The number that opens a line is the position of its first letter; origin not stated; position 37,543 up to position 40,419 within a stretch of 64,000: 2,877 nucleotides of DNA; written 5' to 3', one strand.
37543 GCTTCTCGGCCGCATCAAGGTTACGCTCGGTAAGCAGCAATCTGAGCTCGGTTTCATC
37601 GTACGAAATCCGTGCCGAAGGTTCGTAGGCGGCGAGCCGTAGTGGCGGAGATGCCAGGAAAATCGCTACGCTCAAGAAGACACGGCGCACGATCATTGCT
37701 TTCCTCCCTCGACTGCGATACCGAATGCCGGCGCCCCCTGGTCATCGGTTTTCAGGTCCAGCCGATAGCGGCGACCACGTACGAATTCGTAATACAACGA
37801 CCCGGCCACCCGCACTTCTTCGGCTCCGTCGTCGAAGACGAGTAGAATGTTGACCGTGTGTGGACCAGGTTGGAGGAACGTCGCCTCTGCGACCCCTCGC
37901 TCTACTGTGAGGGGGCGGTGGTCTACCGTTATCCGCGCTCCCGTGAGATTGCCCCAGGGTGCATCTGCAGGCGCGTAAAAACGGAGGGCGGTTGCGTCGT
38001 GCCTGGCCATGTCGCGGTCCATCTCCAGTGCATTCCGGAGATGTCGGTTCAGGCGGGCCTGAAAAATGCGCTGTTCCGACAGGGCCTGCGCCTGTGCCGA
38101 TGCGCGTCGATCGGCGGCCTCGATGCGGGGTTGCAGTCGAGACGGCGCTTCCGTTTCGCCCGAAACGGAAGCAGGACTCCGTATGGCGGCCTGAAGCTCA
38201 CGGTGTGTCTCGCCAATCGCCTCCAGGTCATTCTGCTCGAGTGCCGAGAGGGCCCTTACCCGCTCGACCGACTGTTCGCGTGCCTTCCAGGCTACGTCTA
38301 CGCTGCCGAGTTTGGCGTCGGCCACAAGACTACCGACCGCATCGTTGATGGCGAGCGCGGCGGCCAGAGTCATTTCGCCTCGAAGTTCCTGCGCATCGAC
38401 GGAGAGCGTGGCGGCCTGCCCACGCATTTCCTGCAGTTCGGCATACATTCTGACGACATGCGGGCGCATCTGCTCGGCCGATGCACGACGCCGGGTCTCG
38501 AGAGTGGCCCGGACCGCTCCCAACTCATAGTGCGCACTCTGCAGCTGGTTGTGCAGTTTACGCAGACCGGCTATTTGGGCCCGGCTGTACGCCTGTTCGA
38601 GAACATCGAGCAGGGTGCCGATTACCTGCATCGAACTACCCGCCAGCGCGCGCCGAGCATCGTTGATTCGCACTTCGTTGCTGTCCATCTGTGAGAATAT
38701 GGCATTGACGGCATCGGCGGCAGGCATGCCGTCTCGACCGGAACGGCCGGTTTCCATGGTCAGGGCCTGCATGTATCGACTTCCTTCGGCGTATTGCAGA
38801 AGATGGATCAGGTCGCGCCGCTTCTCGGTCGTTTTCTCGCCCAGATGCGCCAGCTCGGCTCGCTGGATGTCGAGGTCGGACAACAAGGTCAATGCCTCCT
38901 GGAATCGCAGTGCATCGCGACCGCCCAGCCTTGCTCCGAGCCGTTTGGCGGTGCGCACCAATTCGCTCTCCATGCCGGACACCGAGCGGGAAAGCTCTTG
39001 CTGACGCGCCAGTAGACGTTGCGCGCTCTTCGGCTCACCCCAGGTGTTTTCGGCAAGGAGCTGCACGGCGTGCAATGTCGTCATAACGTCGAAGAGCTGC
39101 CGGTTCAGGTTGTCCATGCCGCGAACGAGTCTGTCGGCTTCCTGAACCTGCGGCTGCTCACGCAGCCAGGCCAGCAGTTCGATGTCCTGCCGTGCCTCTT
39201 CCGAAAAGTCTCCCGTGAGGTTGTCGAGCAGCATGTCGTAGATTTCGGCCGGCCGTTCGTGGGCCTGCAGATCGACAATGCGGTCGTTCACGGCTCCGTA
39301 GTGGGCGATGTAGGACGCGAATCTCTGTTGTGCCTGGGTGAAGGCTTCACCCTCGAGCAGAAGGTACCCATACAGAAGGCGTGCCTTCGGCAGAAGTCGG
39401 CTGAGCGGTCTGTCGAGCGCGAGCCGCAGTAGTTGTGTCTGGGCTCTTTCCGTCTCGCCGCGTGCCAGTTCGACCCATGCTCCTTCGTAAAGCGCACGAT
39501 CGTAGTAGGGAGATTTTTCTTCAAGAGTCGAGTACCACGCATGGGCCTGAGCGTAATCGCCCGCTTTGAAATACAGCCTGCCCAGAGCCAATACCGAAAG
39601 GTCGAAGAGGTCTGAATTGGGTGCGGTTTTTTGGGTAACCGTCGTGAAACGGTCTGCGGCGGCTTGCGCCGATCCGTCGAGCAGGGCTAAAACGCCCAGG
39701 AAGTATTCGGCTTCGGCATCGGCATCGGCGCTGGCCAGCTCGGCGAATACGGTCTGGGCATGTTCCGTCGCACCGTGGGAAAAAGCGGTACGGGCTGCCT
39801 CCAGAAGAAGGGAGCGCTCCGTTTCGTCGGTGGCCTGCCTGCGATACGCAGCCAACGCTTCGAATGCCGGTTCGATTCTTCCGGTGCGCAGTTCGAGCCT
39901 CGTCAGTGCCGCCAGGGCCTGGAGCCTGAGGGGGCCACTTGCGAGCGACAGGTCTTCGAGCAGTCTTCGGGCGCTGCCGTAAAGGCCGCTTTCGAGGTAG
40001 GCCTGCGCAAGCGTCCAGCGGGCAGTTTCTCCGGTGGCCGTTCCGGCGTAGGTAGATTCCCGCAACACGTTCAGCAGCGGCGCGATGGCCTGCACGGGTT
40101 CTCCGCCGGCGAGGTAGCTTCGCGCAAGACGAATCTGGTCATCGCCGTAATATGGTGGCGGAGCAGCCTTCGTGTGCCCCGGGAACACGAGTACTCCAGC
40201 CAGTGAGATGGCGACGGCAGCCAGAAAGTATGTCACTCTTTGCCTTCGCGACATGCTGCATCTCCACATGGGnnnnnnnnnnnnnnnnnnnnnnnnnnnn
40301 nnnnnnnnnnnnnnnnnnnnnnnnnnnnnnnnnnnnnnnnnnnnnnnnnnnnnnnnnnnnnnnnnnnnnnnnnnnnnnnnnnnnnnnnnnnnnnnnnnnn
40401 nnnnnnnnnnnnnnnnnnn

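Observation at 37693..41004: Two adjacent proteins share a coiled-coil plus 'PG(P/N)HT(V/I)' beta-domain module resembling PEGA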

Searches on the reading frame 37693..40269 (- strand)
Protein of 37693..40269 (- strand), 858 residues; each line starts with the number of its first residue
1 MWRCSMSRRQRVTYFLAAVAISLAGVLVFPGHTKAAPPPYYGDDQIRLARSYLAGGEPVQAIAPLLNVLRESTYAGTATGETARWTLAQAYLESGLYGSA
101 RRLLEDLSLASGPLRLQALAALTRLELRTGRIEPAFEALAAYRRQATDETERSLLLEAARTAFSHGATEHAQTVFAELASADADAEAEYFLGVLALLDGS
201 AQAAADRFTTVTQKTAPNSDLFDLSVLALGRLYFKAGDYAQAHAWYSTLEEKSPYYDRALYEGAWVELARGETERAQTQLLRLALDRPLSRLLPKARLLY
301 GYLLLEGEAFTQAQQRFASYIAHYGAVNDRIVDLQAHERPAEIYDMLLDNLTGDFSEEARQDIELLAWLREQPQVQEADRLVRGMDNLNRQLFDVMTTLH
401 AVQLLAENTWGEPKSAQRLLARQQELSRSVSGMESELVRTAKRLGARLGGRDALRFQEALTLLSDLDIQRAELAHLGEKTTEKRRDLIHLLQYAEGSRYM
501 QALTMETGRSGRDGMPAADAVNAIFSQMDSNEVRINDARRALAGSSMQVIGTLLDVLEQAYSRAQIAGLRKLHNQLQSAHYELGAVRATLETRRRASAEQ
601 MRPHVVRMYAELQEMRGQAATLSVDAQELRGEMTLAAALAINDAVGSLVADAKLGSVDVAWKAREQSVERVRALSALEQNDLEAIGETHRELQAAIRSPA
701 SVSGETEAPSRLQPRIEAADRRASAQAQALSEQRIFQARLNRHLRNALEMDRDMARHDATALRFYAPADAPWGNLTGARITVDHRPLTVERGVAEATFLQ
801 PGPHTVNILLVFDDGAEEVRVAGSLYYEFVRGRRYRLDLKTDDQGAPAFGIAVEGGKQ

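Call 3: search_protein_families(library=pfam, proteins=[window:37693-40269:-], max_evalue=0.1)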
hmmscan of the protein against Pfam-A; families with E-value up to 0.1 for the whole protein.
window:37693-40269:- (858 aa): 9 families
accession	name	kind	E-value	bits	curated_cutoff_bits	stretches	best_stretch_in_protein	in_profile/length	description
PF14559.12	TPR_19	-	2e-06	28.5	25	3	234-289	2-57/68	Tetratricopeptide repeat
PF07719.23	TPR_2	-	5.7e-05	23.4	27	1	228-254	6-32/34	Tetratricopeptide repeat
PF13428.12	TPR_14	-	0.0028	18.6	23.5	0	227-262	5-40/44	Tetratricopeptide repeat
PF13432.12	TPR_16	-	0.0066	17.3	32.7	1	227-286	1-59/65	Tetratricopeptide repeat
PF25064.1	ARM_TT21_5th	-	0.041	14.6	27.8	0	82-151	2-70/117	TT21 fifth ARM repeats domain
PF13174.12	TPR_6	-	0.05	14.7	26.3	0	47-69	5-27/33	Tetratricopeptide repeat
PF12895.13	ANAPC3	-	0.072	13.8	27.2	0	74-133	16-73/82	Anaphase-promoting complex, cyclosome, subunit 3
PF25060.1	ARM_TT21_2nd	-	0.08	12.8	27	0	229-280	62-113/270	Tetratricopeptide repeat protein 21 second ARM domain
PF25062.1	ARM_TT21_N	-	0.094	12.9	40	0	166-215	8-57/222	Tetratricopeptide repeat protein 21 N-terminal ARM repeat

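Call 4: search_protein_families(library=ncbifam, proteins=[window:37693-40269:-], max_evalue=0.1)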
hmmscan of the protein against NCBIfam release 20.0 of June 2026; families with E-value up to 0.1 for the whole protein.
window:37693-40269:- (858 aa): 7 families
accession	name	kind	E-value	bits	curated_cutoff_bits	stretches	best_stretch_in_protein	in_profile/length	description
TIGR03302.1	OM_YfiO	subfamily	5.1e-08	32.7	81.4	2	257-326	33-102/239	outer membrane protein assembly factor BamD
NF033756.1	gliding_GltC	equivalog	1.9e-07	30.2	450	1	182-350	273-453/622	adventurous gliding motility protein GltC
TIGR02795.1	tol_pal_ybgF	equivalog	1.1e-06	29.2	90.1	1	181-254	35-107/119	tol-pal system protein YbgF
NF052312.1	T9SS_PorW_SprE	equivalog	2.2e-05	23.3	250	1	45-247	144-352/716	type IX secretion system periplasmic lipoprotein PorW/SprE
NF033920.0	C39_PA2778_fam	equivalog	0.0028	17.1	150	1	199-280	170-247/255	PA2778 family cysteine peptidase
TIGR02552.1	LcrH_SycD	equivalog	0.034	13.8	104.8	0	226-280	55-109/136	SycD/LcrH family type III secretion system chaperone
TIGR03504.1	FimV_Cterm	subfamily_domain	0.044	13.8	30.65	1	87-120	5-39/44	FimV/HubP family polar landmark protein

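Call 9: find_homologous_proteins(query=window:37693-40269:-)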
Query window:37693-40269:- (858 aa): 4 proteins with E <= 0.001 among 8000 candidates.
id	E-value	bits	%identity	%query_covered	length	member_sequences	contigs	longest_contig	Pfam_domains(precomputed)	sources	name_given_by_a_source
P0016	0.0e+0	1829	100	99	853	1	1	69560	PF14559.13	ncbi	-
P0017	7.0e-145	503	37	98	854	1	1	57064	PF14559.13,PF13432.13,PF14561.13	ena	-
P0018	8.0e-71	258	30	95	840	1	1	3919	PF13432.13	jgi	jgi:predicted negative regulator of RcsB-dependent stress response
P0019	3.5e-8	51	27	26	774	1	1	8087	PF13432.13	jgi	jgi:hypothetical protein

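Call 74: search_solved_structures(query=A2, max_evalue=0.01)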
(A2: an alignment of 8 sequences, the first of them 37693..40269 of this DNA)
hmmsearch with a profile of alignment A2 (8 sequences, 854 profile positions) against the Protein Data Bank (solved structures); distinct sequences matched with E-value up to 0.01: 13.
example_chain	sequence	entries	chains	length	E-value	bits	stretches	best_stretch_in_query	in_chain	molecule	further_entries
4r7s_A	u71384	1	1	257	0.00033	22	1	103-274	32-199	Tetratricopeptide repeat protein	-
9hiv_D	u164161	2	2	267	0.00039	21.8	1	135-204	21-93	Lipoprotein protein, putative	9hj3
6vfi_B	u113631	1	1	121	0.00041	21.7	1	144-243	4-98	O43_dn18B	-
5hrz_A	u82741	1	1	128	0.00062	21.1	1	148-243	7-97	TPR domain protein 1na0C3_3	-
6vfh_A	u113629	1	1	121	0.001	20.4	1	144-243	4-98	T33_dn10A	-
6xt9_D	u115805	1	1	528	0.0011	20.4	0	119-249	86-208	Bardet-Biedl syndrome 4 protein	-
6v8e_A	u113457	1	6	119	0.0013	20.1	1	144-243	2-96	Designed protein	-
6vl6_A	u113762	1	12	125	0.0014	20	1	148-242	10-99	T33_dn2A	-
8bu0_A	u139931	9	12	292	0.0027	19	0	131-274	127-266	Consensus tetratricopeptide repeat protein | Crystal structure of an 8-repeat consensus TPR superhelix with Zinc. | Monomer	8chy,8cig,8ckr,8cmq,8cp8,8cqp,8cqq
6vfk_A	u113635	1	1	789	0.0034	18.7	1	141-243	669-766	BG505-SOSIP-T33_dn10A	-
1na0_A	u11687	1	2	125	0.0046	18.2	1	149-242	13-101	designed protein CTPR3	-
6vbu_4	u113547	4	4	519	0.0068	17.7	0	149-249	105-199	Bardet-Biedl syndrome 4 protein homolog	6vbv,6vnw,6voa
6g5s_A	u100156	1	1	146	0.0071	17.6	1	173-247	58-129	Cell division coordinator CpoB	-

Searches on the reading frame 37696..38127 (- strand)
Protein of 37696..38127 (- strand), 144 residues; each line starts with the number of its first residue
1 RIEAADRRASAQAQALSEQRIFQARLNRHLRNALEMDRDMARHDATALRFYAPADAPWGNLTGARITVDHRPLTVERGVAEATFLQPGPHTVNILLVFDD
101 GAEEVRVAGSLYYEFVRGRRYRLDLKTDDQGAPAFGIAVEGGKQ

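Call 40: predict_structure(alignment_id=A4)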
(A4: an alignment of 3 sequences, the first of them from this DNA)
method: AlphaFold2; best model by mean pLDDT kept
length: 144 residues; sequences in the alignment: 3
mean_pLDDT: 74.5   pTM: 0.57
mean pLDDT of the five models: 74.5, 73.3, 72.8, 70.5, 69.4
residues with pLDDT >= 90: 0; 70-90: 99; 50-70: 40; < 50: 5
segments of 3 or more residues with pLDDT < 50: 76-78
pLDDT, mean of each block of 10 residues (from residue 1): 69 81 86 62 62 70 82 59 68 87 86 82 79 79 54
secondary structure, 60 per line:
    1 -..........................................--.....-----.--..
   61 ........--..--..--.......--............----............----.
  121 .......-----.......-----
elements in order: H2-43 E46-50 E59-68 E79-85 E88-99 E104-115 E120-127 E133-139

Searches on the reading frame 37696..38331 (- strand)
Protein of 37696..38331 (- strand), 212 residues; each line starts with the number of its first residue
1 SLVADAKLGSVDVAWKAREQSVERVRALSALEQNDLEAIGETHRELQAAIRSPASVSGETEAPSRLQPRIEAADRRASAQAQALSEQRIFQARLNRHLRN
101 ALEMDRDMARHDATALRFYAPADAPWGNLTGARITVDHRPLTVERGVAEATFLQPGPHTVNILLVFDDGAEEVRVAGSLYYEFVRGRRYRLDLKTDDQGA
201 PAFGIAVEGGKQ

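Call 25: find_homologous_proteins(query=A3, max_evalue=0.01)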
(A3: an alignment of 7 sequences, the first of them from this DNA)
Query A3 (7 sequences): 8000 candidates shared short words with the query, none scored E <= 0.01.
